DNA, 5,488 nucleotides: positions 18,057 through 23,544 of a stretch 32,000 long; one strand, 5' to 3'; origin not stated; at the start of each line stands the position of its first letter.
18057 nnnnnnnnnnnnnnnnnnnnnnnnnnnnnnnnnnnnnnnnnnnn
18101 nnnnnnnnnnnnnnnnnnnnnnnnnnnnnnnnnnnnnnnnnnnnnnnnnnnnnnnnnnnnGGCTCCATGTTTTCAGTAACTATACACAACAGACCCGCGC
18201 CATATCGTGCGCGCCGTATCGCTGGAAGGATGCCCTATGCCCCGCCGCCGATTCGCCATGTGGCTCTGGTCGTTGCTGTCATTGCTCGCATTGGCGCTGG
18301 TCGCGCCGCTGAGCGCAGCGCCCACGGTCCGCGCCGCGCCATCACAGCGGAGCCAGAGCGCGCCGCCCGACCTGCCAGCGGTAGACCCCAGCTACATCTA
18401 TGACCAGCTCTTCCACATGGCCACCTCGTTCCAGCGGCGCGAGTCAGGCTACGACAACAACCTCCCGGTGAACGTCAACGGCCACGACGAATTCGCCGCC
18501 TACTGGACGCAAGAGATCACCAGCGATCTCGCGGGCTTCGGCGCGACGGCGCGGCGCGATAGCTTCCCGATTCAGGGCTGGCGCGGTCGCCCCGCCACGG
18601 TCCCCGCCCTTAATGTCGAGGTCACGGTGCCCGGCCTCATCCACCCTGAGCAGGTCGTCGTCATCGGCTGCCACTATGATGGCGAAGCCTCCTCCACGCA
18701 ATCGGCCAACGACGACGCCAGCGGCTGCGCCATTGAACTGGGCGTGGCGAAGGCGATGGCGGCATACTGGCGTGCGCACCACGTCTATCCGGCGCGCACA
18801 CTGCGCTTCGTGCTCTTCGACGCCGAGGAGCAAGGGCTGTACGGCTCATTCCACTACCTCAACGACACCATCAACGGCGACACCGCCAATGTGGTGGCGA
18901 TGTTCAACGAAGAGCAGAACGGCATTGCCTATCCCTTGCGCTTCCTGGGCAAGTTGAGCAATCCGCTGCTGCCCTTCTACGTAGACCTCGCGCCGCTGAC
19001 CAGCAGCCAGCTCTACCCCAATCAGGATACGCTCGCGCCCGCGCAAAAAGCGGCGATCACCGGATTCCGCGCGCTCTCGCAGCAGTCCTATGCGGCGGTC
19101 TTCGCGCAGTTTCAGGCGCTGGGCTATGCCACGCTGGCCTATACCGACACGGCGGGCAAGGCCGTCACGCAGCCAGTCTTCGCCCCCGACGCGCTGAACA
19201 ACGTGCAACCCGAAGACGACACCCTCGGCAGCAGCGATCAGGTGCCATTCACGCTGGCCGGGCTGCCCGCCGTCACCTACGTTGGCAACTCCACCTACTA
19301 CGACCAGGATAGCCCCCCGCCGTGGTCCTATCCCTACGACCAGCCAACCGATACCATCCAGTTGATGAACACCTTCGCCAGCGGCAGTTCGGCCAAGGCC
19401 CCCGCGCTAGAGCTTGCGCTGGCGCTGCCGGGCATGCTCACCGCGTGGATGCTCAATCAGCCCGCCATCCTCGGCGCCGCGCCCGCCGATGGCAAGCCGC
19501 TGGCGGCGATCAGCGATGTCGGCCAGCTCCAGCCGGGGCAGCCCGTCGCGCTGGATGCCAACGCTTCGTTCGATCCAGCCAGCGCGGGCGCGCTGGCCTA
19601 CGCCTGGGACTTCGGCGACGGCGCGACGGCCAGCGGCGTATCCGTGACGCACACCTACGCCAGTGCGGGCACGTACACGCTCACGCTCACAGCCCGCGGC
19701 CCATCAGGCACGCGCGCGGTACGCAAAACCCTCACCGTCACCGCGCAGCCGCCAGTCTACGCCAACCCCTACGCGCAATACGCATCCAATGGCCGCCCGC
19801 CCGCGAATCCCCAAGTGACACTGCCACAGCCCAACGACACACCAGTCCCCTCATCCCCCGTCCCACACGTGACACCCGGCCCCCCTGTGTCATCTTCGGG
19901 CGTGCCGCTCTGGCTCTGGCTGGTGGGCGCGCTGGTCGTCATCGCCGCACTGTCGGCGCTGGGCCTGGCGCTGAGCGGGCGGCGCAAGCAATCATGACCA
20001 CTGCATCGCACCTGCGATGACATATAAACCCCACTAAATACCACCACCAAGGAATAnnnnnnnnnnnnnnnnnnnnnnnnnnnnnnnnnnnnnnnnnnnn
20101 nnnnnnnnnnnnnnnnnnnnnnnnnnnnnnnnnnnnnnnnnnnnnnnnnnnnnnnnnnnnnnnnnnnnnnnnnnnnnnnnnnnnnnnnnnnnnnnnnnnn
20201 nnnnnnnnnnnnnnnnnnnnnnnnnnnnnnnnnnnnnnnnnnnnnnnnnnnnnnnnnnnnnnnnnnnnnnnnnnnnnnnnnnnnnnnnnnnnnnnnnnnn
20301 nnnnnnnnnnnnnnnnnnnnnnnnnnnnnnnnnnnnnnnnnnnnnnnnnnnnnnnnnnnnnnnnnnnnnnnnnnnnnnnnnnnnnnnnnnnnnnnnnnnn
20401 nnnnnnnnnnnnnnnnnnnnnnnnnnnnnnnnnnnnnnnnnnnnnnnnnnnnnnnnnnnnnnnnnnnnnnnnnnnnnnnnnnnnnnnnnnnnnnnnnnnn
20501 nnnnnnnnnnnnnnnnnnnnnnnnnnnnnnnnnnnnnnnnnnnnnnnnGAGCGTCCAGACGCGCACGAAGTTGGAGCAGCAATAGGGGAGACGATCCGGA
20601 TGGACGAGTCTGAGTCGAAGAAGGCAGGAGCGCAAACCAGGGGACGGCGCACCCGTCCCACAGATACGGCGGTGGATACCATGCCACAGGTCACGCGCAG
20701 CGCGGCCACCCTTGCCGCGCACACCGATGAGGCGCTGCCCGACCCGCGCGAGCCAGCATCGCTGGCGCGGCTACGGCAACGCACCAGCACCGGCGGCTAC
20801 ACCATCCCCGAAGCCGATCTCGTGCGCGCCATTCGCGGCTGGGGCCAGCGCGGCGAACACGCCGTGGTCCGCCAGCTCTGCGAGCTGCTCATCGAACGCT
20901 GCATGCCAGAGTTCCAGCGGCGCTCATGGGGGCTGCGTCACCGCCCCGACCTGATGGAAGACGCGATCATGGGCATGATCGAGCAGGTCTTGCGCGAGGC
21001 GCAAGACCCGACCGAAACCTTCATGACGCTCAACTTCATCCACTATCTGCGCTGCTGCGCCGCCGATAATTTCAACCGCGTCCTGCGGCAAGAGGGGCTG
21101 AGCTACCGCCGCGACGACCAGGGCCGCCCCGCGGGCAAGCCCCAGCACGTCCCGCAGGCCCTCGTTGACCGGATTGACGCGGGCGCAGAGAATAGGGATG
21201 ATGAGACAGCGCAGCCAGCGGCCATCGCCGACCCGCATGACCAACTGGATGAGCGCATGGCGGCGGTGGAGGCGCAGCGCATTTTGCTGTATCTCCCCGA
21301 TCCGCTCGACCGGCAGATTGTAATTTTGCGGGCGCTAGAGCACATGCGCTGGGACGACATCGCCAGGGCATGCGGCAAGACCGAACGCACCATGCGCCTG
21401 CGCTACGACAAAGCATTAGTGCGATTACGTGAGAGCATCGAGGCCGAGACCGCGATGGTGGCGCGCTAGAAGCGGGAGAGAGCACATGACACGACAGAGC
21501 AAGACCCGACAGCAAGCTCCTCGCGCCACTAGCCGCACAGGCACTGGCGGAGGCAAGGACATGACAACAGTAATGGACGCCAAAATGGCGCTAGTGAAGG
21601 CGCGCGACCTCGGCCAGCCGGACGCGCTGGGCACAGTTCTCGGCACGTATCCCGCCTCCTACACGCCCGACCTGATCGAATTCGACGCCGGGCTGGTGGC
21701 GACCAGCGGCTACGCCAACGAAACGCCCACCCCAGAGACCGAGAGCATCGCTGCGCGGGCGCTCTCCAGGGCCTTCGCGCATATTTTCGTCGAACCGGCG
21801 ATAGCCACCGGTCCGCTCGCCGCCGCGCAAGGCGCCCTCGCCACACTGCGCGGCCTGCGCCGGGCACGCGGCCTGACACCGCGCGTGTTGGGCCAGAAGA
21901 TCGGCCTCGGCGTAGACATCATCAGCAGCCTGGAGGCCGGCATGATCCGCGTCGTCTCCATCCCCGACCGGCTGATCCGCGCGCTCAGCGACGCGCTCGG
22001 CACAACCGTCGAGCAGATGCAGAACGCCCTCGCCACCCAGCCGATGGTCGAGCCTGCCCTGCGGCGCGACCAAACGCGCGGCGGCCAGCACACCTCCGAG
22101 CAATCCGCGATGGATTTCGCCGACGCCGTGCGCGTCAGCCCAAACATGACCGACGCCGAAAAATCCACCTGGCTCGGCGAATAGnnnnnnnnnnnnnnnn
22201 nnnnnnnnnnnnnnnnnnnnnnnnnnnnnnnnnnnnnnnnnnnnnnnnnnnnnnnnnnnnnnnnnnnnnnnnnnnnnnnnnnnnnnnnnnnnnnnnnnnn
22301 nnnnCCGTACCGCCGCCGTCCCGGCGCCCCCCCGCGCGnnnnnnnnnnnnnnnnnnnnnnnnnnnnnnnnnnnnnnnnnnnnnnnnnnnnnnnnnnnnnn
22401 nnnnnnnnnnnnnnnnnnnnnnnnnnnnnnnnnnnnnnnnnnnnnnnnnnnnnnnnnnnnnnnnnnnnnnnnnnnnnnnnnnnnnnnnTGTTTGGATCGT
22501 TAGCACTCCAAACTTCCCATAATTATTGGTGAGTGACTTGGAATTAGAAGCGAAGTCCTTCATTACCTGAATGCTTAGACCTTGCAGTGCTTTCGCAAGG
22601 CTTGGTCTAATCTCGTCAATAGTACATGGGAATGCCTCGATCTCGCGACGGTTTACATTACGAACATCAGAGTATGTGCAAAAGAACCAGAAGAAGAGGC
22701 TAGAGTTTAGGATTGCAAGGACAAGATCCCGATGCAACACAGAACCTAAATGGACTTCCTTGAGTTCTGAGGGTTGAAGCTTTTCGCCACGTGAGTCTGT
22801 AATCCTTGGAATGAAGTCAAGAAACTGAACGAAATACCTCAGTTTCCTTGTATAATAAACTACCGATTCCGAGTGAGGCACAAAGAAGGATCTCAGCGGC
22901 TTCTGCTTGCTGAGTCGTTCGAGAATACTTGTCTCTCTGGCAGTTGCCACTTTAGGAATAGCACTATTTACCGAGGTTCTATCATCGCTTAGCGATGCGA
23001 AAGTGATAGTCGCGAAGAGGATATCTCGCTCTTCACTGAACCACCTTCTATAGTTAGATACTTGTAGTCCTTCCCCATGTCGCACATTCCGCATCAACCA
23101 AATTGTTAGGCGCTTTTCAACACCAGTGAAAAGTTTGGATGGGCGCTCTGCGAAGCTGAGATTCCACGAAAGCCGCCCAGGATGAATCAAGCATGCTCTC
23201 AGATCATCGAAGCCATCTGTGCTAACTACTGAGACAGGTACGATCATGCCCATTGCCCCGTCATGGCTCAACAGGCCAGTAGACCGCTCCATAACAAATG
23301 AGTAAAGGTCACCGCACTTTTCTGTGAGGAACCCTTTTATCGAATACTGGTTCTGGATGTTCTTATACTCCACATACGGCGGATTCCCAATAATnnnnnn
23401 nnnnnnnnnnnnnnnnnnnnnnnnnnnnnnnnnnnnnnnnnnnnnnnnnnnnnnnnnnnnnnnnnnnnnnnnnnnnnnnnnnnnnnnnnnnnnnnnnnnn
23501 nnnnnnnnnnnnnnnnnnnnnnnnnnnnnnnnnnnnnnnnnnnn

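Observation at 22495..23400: Sharp low-GC cassette inside the methyltransferase gene, covering NPPY through the TRD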

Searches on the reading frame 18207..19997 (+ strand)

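Call 8: search_protein_families(library=pfam, proteins=[window:18207-19997:+], max_evalue=0.01)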
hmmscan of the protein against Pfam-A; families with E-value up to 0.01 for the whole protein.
window:18207-19997:+ (596 aa): 3 families
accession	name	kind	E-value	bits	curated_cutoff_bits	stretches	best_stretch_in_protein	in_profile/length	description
PF04389.22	Peptidase_M28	-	7.4e-24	85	21.3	1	136-237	1-94/193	Peptidase family M28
PF18911.6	PKD_4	-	1.3e-19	70.4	27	1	430-512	3-84/85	PKD domain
PF00801.26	PKD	-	4.8e-15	55.8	23.5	1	441-511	11-80/80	PKD domain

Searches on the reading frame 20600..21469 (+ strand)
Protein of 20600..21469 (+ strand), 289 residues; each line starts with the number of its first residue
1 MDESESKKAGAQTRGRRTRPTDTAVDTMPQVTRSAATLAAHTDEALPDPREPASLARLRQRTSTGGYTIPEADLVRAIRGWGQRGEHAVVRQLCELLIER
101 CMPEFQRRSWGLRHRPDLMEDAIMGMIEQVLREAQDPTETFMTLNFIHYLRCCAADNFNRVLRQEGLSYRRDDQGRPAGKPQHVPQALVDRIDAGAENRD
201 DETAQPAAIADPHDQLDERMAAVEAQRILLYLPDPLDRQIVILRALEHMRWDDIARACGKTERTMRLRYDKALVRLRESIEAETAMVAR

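Call 8: search_protein_families(library=pfam, proteins=[window:20600-21469:+], max_evalue=0.01)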
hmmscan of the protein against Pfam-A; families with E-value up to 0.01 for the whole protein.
window:20600-21469:+ (289 aa): 3 families
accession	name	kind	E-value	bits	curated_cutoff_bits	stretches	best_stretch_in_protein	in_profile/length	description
PF08281.18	Sigma70_r4_2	-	4.3e-07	29.9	25.7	1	235-276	13-54/54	Sigma-70, region 4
PF19889.5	DUF6362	-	6.1e-05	23.7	31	1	224-274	48-96/98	Domain of unknown function (DUF6362)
PF04545.22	Sigma70_r4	-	0.0039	17.1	24.1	1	235-278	7-50/50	Sigma-70, region 4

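Call 9: search_protein_families(library=padloc, proteins=[window:20600-21469:+], max_evalue=0.001)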
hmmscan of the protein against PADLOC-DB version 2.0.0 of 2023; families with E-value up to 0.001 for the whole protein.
window:20600-21469:+ (289 aa): 0 families

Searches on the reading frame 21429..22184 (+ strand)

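Call 8: search_protein_families(library=pfam, proteins=[window:21429-22184:+], max_evalue=0.01)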
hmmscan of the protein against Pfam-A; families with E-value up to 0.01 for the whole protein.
window:21429-22184:+ (251 aa): 2 families
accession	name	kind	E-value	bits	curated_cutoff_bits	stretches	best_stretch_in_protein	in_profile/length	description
PF13560.12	HTH_31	-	1.6e-07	32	27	1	138-197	4-61/64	Helix-turn-helix domain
PF01381.28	HTH_3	-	0.00062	20.2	23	1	140-195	1-53/55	Helix-turn-helix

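Call 9: search_protein_families(library=padloc, proteins=[window:21429-22184:+], max_evalue=0.001)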
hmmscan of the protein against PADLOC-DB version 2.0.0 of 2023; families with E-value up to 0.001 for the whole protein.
window:21429-22184:+ (251 aa): 0 families

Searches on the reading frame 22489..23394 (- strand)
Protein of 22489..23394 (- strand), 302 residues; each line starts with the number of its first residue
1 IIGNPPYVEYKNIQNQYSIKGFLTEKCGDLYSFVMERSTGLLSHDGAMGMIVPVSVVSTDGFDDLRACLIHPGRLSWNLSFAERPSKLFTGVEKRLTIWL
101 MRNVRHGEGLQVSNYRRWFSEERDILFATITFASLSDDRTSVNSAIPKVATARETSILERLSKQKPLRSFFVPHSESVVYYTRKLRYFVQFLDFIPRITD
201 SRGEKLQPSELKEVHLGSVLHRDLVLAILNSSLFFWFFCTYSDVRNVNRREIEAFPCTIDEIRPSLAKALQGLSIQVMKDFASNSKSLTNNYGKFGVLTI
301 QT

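Call 10: search_protein_families(library=ncbifam, proteins=[window:22489-23394:-], max_evalue=0.01)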
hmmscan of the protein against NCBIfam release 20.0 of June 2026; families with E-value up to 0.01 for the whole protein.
window:22489-23394:- (302 aa): 3 families
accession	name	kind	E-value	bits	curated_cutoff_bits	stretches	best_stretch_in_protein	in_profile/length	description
TIGR02987.1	met_A_Alw26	exception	1.9e-08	33.5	353.5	1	28-169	171-306/523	Alw26I/Eco31I/Esp3I family type II restriction adenine-specific DNA-methyltransferase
NF033452.1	BREX_1_MTaseX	exception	2.5e-06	25.6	500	1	2-74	512-586/1210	BREX-1 system adenine-specific DNA-methyltransferase PglX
NF033455.1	BREX_6_MTaseX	exception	0.0046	14.5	900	1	1-71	558-628/1319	BREX-6 system adenine-specific DNA-methyltransferase PglX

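Call 21: find_homologous_proteins(query=window:22489-23394:-, max_evalue=1e-10)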
Query window:22489-23394:- (302 aa): 169 proteins with E <= 1e-10 among 968 candidates; the best 120 are listed.
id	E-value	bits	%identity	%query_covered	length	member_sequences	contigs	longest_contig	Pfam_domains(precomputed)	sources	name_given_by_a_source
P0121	4.4e-109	382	57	100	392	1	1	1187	PF07669.18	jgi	-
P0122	1.5e-106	374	56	100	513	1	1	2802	PF02384.23,PF07669.18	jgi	jgi:hypothetical protein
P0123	8.0e-105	368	59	100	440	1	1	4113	PF07669.18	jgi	jgi:hypothetical protein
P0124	1.1e-104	368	56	100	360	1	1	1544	PF07669.18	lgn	-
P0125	1.4e-102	361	56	100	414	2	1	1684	PF07669.18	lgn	-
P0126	1.5e-102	361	56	100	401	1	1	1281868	PF07669.18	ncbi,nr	ncbi:MAG: Eco57I restriction-modification methylase domain-containing protein [Chloroflexi bacterium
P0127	8.7e-102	358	56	100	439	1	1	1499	PF07669.18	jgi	-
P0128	9.1e-98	345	52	100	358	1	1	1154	PF07669.18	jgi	jgi:hypothetical protein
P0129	2.4e-97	344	54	100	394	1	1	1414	PF07669.18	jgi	jgi:hypothetical protein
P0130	3.1e-92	327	50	100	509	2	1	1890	PF07669.18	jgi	jgi:hypothetical protein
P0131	1.2e-91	325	52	100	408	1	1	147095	PF07669.18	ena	-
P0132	4.1e-91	323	61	79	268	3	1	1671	PF07669.18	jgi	jgi:type I restriction-modification system DNA methylase subunit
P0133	5.3e-90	320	57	89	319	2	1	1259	-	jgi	jgi:hypothetical protein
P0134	1.5e-88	315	50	100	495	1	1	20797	PF02384.23,PF07669.18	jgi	jgi:hypothetical protein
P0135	4.9e-88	313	52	100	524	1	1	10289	PF07669.18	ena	-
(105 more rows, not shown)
